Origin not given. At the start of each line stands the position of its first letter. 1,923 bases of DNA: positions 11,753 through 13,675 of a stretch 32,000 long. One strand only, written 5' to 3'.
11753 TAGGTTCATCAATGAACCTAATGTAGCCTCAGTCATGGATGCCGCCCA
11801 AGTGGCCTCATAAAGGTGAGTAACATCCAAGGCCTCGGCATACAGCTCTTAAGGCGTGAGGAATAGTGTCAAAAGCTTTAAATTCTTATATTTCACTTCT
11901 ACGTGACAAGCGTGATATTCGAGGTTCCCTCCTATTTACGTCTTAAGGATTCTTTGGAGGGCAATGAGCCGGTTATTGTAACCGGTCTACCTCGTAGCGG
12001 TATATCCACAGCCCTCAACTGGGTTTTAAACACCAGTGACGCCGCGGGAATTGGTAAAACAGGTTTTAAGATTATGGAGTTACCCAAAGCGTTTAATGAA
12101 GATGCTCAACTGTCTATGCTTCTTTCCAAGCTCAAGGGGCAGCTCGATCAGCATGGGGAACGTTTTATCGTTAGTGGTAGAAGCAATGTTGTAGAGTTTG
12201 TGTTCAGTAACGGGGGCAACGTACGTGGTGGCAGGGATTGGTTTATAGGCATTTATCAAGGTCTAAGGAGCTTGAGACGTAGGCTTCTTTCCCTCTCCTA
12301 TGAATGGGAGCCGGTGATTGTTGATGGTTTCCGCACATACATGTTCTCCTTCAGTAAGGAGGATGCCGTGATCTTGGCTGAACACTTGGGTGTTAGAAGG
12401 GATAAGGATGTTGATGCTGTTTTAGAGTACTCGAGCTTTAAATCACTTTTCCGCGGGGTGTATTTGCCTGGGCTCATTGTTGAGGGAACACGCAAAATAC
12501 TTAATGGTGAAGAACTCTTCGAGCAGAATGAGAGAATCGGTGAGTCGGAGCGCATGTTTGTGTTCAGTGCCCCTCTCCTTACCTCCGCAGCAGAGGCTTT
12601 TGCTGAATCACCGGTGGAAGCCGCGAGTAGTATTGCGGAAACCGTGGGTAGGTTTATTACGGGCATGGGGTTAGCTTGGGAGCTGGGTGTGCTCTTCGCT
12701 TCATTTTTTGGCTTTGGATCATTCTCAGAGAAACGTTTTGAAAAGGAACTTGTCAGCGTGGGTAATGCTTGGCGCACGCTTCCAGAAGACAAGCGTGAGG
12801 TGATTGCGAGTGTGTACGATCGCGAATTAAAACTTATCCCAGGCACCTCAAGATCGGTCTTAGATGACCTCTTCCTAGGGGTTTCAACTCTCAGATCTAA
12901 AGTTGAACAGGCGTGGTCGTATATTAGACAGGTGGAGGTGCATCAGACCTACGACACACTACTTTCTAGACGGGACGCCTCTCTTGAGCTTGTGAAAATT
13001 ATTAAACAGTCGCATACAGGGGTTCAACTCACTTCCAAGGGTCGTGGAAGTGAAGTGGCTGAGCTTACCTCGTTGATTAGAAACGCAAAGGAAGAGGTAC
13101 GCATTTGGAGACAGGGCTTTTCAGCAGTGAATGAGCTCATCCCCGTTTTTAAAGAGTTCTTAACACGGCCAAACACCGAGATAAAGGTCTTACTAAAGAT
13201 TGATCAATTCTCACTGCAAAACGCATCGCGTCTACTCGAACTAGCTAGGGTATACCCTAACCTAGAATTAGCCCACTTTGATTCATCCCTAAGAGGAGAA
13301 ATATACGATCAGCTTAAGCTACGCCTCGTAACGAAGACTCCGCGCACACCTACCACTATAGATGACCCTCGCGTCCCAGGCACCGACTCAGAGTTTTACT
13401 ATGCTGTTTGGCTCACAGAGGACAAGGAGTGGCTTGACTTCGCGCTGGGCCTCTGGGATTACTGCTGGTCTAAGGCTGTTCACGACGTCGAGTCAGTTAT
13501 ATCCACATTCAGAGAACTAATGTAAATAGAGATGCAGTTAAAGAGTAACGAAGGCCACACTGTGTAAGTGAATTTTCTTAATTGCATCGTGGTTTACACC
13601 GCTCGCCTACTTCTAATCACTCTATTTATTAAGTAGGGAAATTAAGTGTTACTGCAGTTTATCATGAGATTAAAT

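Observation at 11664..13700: Single-gene island with codon usage foreign to the rest of the window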

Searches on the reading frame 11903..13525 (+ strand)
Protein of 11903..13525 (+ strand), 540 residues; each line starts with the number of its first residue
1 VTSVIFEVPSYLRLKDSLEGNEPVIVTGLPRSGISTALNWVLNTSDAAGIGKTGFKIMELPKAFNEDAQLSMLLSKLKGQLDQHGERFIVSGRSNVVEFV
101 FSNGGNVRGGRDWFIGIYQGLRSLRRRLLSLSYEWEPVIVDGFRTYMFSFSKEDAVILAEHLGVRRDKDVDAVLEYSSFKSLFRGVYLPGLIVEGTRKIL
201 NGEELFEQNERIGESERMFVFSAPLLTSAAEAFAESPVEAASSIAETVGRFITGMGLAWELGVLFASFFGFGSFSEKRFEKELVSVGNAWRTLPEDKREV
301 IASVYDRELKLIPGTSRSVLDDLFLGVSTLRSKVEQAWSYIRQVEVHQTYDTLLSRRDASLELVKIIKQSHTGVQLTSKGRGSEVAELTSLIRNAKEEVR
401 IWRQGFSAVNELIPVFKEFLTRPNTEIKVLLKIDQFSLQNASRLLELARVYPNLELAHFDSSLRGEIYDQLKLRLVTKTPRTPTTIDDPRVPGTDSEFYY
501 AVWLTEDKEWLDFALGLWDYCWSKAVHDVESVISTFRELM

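Call 7: search_protein_families(library=pfam, proteins=[window:11903-13525:+], max_evalue=1)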
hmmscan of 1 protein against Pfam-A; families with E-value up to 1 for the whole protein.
window:11903-13525:+ (540 aa): 0 families
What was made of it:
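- On STAND NTPase immune receptors (Avs-like): Absent from the target (call 7).
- Closest known: TrmB / TrmBL2 family. Different: It does not reach any Pfam TrmB or Regulator_TrmB threshold (call 7).
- Closest known: KAP-family P-loop NTPases. Different: No Pfam KAP_NTPase hit at E <= 1 (call 7).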

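Call 8: search_protein_families(library=padloc, proteins=[window:11903-13525:+], max_evalue=1)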
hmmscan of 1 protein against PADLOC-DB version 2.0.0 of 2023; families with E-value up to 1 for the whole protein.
window:11903-13525:+ (540 aa): 1 family
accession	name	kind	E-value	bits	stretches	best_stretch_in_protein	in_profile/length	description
PDLC02614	DrmC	-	0.018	12.9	1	371-461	9-98/153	DrmC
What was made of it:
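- There is a weak DrmC hit in PADLOC (call 8).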

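Call 10: find_homologous_proteins(query=window:11903-13525:+, max_evalue=0.001)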
Query window:11903-13525:+ (540 aa): 1 proteins with E <= 0.001 among 8000 candidates.
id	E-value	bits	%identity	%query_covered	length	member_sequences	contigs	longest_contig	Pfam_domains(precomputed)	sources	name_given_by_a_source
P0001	0.0e+0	1191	100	99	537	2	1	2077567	-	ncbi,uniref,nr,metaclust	ncbi:hypothetical protein [Caldivirga maquilingensis]|uniref:Uncharacterized protein n=1 Tax=Caldivi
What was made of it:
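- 11903..13525 (+): Intact ORF of 540 aa (annotated as 537 aa from GTG 11912): the horizontally acquired gene. It is 100% identical to a Caldivirga maquilingensis hypothetical protein (call 10).
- It is the only member of its cluster at the word-index level (call 10).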

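Call 11: search_protein_families(library=ncbifam, proteins=[window:11903-13525:+], max_evalue=1)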
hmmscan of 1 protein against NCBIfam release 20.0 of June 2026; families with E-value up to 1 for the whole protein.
window:11903-13525:+ (540 aa): 0 families

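Call 12: search_protein_families(library=phrogs, proteins=[window:11903-13525:+], max_evalue=1)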
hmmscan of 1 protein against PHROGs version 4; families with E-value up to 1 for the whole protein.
window:11903-13525:+ (540 aa): 1 family
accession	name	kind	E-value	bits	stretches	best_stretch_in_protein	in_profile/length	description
phrog_4157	-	unknown function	0.53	10.9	1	385-397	9-21/23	-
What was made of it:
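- On Viral or plasmid gene families: PHROGs E = 0.53 (call 12).
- PADLOC, Pfam, NCBIfam and PHROGs give no significant hit (calls 7, 8, 11, 12).
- Tried and rejected: PADLOC gave only a sub-threshold DrmC hit (calls 7, 8, 11, 12).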

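Call 25: predict_structure(protein=window:11903-13525:+)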
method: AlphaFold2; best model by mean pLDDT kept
length: 540 residues; sequences in the alignment: 1
mean_pLDDT: 38.6   pTM: 0.23
mean pLDDT of the five models: 38.6, 37.6, 32.4, 31.9, 29.2
residues with pLDDT >= 90: 0; 70-90: 2; 50-70: 95; < 50: 443
segments of 3 or more residues with pLDDT < 50: 1-28, 47-55, 85-383, 402-408, 426-430, 432-438, 457-514, 516-540
pLDDT, mean of each block of 10 residues (from residue 1): 27 39 48 60 51 49 56 66 50 40 31 31 32 28 29 38 35 30 24 24 32 27 28 31 30 33 35 36 40 38 34 31 33 33 27 28 26 39 52 54 47 59 50 48 53 48 39 29 34 36 38 46 43 41
secondary structure, 60 per line:
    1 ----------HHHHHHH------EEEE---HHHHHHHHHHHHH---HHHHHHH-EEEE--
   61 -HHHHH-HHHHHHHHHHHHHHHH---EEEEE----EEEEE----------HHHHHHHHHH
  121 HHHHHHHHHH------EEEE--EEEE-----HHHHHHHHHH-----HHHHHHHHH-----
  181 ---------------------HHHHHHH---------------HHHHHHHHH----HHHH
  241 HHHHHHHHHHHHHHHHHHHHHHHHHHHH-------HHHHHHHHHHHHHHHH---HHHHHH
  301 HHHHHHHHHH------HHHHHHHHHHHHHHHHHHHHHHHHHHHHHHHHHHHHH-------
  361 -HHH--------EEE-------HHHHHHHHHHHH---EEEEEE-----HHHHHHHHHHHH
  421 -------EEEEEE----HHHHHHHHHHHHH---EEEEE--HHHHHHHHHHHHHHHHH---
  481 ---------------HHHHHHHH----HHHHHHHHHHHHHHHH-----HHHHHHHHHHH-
elements in order: H11-17 E24-27 H31-43 H47-53 E55-58 H62-66 H68-83 E87-91 E96-100 H111-130 E137-140 E143-146 H152-161 H167-175 H202-208 H224-232 H237-268 H276-291 H295-310 H317-353 E373-375 H383-394 E398-403 H409-420 E428-433 H438-450 E454-458 H461-477 H496-503 H508-523 H529-539
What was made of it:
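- Tried and rejected: Single-sequence AF2 was useless (pLDDT 38.6; call 25).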

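Call 26: search_protein_representatives(protein=window:11903-13525:+)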
Query: 540 residues. Proteins with E-value up to 0.001 (for the whole library): 26; up to 1e-10: 13; up to 1e-30: 3. The best 26 are listed.
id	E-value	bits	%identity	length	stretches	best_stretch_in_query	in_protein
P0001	0.0e+00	1190.6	100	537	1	5-540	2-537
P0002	4.0e-107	375.4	41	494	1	60-539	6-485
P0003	6.3e-34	133.9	34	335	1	346-538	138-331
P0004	5.9e-27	110.9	34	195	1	347-535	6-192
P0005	1.3e-19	86.6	36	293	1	380-526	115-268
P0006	6.4e-19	84.3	33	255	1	378-533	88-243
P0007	8.4e-16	74.1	28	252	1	375-534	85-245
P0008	2.7e-15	72.4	32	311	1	377-539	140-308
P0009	7.6e-15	70.9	29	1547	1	12-325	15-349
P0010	1.1e-13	67.0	51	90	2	495-539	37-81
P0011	2.1e-13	66.2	34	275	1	378-526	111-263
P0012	2.7e-12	62.5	30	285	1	364-526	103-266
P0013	8.0e-12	60.9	35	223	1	386-535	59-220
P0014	5.3e-10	54.9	29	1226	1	148-341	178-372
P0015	4.6e-09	51.8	31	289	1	389-525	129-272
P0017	8.1e-08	47.7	26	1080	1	10-347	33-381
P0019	6.6e-06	41.4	29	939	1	152-338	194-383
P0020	2.0e-05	39.8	27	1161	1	65-361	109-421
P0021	3.7e-05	38.9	26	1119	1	19-328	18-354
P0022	7.2e-05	38.0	28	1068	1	148-325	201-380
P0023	2.1e-04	36.4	32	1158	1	144-318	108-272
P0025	6.7e-04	34.8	38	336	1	263-338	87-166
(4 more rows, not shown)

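Call 27: search_protein_families(library=pfam, proteins=[P0002, P0003, P0005, P0006, P0007, P0008, P0011, P0012, P0013, P0015], max_evalue=0.01)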
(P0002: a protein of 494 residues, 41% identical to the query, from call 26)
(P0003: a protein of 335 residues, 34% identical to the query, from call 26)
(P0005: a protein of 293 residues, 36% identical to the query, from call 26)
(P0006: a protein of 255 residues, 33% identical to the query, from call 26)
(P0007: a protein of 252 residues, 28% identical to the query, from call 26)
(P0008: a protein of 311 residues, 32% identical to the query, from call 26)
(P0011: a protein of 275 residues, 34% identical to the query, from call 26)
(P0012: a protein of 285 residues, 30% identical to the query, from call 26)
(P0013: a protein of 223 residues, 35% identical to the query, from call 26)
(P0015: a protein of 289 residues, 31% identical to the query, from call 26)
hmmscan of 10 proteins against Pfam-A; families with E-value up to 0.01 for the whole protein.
P0002 (494 aa): 0 families

P0003 (335 aa): 0 families

P0005 (293 aa): 0 families

P0006 (255 aa): 0 families

P0007 (252 aa): 0 families

P0008 (311 aa): 0 families

P0011 (275 aa): 0 families

P0012 (285 aa): 0 families

P0013 (223 aa): 0 families

P0015 (289 aa): 1 family
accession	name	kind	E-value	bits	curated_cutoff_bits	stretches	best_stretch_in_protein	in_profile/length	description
PF25559.1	DUF7931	-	0.0094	16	27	0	161-204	48-91/149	Domain of unknown function (DUF7931)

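Call 29: search_protein_families(library=pfam, proteins=[P0009, P0014, P0017, P0019, P0020, P0021, P0022, P0023], max_evalue=0.01)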
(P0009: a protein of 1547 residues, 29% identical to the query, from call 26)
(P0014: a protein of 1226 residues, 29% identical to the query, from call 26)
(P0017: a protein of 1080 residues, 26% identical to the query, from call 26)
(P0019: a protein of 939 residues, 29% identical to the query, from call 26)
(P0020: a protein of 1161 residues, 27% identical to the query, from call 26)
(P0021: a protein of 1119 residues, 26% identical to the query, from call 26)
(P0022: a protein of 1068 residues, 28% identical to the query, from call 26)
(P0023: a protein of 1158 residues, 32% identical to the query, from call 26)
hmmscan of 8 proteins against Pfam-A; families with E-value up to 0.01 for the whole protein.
P0009 (1547 aa): 11 families
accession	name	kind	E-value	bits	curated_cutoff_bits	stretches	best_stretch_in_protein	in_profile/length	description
PF07719.23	TPR_2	-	9.5e-08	32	27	0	1001-1030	4-33/34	Tetratricopeptide repeat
PF20720.3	nSTAND3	-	4.5e-07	30.1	27.2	1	445-500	8-62/155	Novel STAND NTPase 3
PF13181.12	TPR_8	-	1.3e-06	28.5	25.7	0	1001-1030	4-33/34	Tetratricopeptide repeat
PF13401.12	AAA_22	-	5.1e-06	27.3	27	0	453-507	4-55/130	AAA domain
PF14559.12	TPR_19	-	1.1e-05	26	25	1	974-1035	1-63/68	Tetratricopeptide repeat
PF00515.34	TPR_1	-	6.8e-05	22.9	27.8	0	974-996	11-33/34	Tetratricopeptide repeat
PF13173.12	AAA_14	-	0.00013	22.4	27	0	454-518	2-69/129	AAA domain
PF22638.1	FlgK_D1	-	0.0012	18.9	28.6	0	356-402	50-96/233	Flagellar hook-associated protein FlgK helical domain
PF13238.12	AAA_18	-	0.0024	18.8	29.4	0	457-499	1-39/128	AAA domain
PF13555.12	AAA_29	-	0.0035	17.5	27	0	21-43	20-41/61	P-loop containing region of AAA domain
PF13191.12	AAA_16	-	0.0083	17.1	32.6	0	452-475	22-45/167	AAA ATPase domain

P0014 (1226 aa): 5 families
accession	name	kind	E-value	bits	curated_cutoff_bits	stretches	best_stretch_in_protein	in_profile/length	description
PF13191.12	AAA_16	-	6.5e-05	23.9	32.6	0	410-455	6-50/167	AAA ATPase domain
PF13401.12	AAA_22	-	9.1e-05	23.2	27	0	430-472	6-41/130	AAA domain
PF13481.12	AAA_25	-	0.0011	19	27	0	430-470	34-73/195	AAA domain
PF20720.3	nSTAND3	-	0.0068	16.5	27.2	0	430-457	18-45/155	Novel STAND NTPase 3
PF03266.21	NTPase_1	-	0.0079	16.5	23.9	0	25-43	2-20/168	NTPase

P0017 (1080 aa): 6 families
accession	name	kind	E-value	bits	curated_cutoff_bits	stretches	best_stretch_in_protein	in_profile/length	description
PF20720.3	nSTAND3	-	2.2e-05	24.6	27.2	1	453-598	18-153/155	Novel STAND NTPase 3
PF00514.29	Arm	-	0.00035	21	20.6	0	936-950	16-30/41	Armadillo/beta-catenin-like repeat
PF13646.12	HEAT_2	-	0.00054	20.6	27.7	0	864-952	5-83/88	HEAT repeats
PF02985.28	HEAT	-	0.00079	19.9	23.5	0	936-959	4-27/31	HEAT repeat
PF13671.12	AAA_33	-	0.0055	17.4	27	0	454-476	1-23/143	AAA domain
PF13481.12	AAA_25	-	0.0059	16.7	27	0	446-477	27-58/195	AAA domain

P0019 (939 aa): 4 families
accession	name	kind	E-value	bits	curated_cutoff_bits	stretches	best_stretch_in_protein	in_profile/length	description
PF13191.12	AAA_16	-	5.2e-08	34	32.6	1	426-470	8-51/167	AAA ATPase domain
PF13401.12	AAA_22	-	8.7e-05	23.3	27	0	442-477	4-33/130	AAA domain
PF13481.12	AAA_25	-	0.00089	19.4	27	1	444-476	34-65/195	AAA domain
PF25199.1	nSTAND_NTPase5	-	0.0011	19.2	34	0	423-471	21-67/145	Novel STAND NTPase 5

P0020 (1161 aa): 28 families (the best 25 are shown)
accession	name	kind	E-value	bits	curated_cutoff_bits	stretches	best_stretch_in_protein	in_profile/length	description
PF07719.23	TPR_2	-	9.6e-34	113.1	27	4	1000-1031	2-33/34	Tetratricopeptide repeat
PF13414.12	TPR_11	-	3.9e-28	97.3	26.8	4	1041-1080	2-41/42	TPR repeat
PF00515.34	TPR_1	-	6.3e-25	86.4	27.8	4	1001-1031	3-33/34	Tetratricopeptide repeat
PF13432.12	TPR_16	-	1.3e-23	83.5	32.7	4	971-1030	3-62/65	Tetratricopeptide repeat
PF13431.12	TPR_17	-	5.1e-22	76.7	24.4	1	954-985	2-33/34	Tetratricopeptide repeat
PF13424.12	TPR_12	-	2.1e-14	53.9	30.1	1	968-1027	6-66/77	Tetratricopeptide repeat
PF13428.12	TPR_14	-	4.6e-13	48.9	23.5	0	939-970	9-40/44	Tetratricopeptide repeat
PF14559.12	TPR_19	-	2.4e-12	47.4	25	0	1095-1143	19-67/68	Tetratricopeptide repeat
PF13181.12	TPR_8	-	7e-12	45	25.7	0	1001-1031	3-33/34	Tetratricopeptide repeat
PF12895.13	ANAPC3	-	1.2e-11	45.2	27.2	2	1085-1156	7-77/82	Anaphase-promoting complex, cyclosome, subunit 3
PF13174.12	TPR_6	-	8.7e-09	35.9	26.3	0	941-963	10-32/33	Tetratricopeptide repeat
PF20720.3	nSTAND3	-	8.7e-09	35.7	27.2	1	483-524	14-55/155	Novel STAND NTPase 3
PF13371.12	TPR_9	-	3.4e-08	33.8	35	1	1082-1136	10-64/73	Tetratricopeptide repeat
PF12569.14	NatA_aux_su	-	8.8e-07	28.7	33.3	0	1104-1159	201-250/515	N-terminal acetyltransferase A, auxiliary subunit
PF24575.1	TPR_Slam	-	1.6e-05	25.7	35.2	0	936-984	52-100/104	Surface lipoprotein assembly modifier, N-terminal TPR repeats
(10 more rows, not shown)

P0021 (1119 aa): 4 families
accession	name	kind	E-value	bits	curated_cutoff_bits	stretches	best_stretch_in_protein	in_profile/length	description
PF20720.3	nSTAND3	-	1.3e-06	28.6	27.2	1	445-509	12-72/155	Novel STAND NTPase 3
PF13173.12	AAA_14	-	0.00029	21.3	27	0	451-494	3-47/129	AAA domain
PF13401.12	AAA_22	-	0.00048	20.9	27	0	449-485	4-40/130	AAA domain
PF24883.2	NPHP3_N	-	0.0069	17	24.8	0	439-473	12-45/164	Nephrocystin 3, N-terminal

P0022 (1068 aa): 4 families
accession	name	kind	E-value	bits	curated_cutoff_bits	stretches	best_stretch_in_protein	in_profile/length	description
PF13191.12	AAA_16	-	2.9e-09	38.1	32.6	1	14-66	10-63/167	AAA ATPase domain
PF25199.1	nSTAND_NTPase5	-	1.3e-06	28.7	34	1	450-506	13-69/145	Novel STAND NTPase 5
PF13238.12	AAA_18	-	0.00072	20.5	29.4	0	31-52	1-22/128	AAA domain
PF13481.12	AAA_25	-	0.0085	16.2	27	0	452-536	12-79/195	AAA domain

P0023 (1158 aa): 36 families (the best 25 are shown)
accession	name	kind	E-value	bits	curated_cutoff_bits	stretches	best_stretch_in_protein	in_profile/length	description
PF13414.12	TPR_11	-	1.7e-60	200.9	26.8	9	858-897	1-40/42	TPR repeat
PF07719.23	TPR_2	-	1.1e-56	184.7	27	7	919-951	1-33/34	Tetratricopeptide repeat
PF00515.34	TPR_1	-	1.6e-53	176.8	27.8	8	920-951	2-33/34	Tetratricopeptide repeat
PF13432.12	TPR_16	-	5.3e-50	167.8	32.7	6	923-987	1-65/65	Tetratricopeptide repeat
PF13431.12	TPR_17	-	3.2e-41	136.6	24.4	4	1113-1144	3-34/34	Tetratricopeptide repeat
PF13181.12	TPR_8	-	2.9e-39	130.3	25.7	5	921-951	3-33/34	Tetratricopeptide repeat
PF13428.12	TPR_14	-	1.9e-29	99.5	23.5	1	1028-1061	8-41/44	Tetratricopeptide repeat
PF14559.12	TPR_19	-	3e-26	92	25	4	861-922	1-62/68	Tetratricopeptide repeat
PF13371.12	TPR_9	-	2.5e-24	85.5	35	2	1104-1146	10-52/73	Tetratricopeptide repeat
PF13424.12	TPR_12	-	7.4e-24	84.2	30.1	3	853-914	5-74/77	Tetratricopeptide repeat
PF12895.13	ANAPC3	-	5.4e-22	78.3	27.2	3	1070-1146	4-79/82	Anaphase-promoting complex, cyclosome, subunit 3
PF25062.1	ARM_TT21_N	-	5.9e-12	46.2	40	2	1072-1142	79-154/222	Tetratricopeptide repeat protein 21 N-terminal ARM repeat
PF23914.1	TPR_CcmH_CycH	-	9.8e-12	45.4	42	1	1068-1155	63-153/158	Cytochrome c-type biogenesis protein H TPR domain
PF25064.1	ARM_TT21_5th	-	3.1e-09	37.6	27.8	0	831-879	52-100/117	TT21 fifth ARM repeats domain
PF13174.12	TPR_6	-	4.5e-09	36.8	26.3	0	1028-1053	7-32/33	Tetratricopeptide repeat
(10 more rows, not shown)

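Call 32: find_encoding_contigs(protein=P0002, flank=10000, max_places=4)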
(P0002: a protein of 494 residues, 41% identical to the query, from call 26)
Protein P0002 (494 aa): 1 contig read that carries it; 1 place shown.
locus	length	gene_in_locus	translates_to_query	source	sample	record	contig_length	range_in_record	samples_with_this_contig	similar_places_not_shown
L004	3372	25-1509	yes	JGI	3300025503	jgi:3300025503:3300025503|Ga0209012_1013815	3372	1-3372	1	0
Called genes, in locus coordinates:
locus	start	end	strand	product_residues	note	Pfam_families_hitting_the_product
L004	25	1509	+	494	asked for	-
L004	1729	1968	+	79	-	PF26688:RHH_12 (weak)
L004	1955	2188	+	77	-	-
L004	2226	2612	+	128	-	-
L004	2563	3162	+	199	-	PF07282:Cas12f1-like_TNB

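Call 44: list_cluster_members(proteins=[P0002, P0003, P0004, P0005, P0009, P0014, P0017, P0020, P0021, P0022])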
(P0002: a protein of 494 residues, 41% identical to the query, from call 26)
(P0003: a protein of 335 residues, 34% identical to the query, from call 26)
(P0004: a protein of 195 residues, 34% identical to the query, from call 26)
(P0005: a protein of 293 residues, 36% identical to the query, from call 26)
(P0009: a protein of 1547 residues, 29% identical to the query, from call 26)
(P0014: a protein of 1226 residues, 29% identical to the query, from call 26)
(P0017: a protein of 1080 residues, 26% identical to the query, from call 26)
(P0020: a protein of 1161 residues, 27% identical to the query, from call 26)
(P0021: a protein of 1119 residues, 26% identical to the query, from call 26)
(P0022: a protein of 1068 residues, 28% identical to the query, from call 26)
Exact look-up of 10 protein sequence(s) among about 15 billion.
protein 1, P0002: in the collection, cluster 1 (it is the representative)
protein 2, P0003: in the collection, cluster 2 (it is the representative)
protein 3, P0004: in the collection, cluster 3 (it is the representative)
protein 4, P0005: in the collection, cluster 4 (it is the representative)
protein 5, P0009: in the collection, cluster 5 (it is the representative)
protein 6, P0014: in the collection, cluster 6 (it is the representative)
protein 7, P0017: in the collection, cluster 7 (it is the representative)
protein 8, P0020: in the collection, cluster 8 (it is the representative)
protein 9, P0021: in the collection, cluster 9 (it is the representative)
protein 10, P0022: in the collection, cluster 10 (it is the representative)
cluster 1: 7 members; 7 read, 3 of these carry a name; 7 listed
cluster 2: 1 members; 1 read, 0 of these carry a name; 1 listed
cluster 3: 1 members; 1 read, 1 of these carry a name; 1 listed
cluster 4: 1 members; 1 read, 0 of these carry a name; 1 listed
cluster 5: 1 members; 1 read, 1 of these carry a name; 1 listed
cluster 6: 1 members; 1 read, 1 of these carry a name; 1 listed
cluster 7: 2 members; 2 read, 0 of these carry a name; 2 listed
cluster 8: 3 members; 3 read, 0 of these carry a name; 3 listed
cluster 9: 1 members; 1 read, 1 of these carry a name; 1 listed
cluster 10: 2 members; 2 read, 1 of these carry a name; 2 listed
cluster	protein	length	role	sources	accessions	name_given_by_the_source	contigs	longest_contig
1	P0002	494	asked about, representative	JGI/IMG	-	-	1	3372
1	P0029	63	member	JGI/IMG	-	hypothetical protein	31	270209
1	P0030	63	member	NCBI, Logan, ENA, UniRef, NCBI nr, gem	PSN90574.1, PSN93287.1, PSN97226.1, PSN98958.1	hypothetical protein B9Q03_06500 [Candidatus Marsarchaeota G2 archaeon OSP_D] | Uncharacterized protein n=5 Tax=Candidatus Marsarchaeota group 2 TaxID=2203771 ... | MAG: hypothetical protein B9Q03_06500 [Candidatus Marsarchaeota G2 archaeon OSP_D]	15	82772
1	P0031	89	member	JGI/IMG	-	predicted AAA+ superfamily ATPase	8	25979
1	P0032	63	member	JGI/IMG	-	-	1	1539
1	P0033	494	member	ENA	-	-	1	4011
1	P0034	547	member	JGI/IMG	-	-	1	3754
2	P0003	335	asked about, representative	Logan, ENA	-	-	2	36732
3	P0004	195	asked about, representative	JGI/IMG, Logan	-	hypothetical protein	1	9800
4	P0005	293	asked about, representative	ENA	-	-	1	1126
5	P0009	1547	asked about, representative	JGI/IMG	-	tetratricopeptide (TPR) repeat protein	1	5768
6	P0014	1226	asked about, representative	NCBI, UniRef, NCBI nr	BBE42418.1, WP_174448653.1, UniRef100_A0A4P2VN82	hypothetical protein [Conexivisphaera calida] | Uncharacterized protein n=1 Tax=Conexivisphaera calida TaxID=1874277 ...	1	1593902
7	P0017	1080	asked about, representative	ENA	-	-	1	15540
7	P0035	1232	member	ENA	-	-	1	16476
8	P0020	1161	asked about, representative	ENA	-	-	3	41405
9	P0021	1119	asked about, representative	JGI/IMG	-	hypothetical protein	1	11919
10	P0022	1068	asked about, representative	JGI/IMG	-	-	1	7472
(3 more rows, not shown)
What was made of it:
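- Outside its own entry, its best match is a 41%-identical protein in another phylum-level lineage (calls 10, 26, 44).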
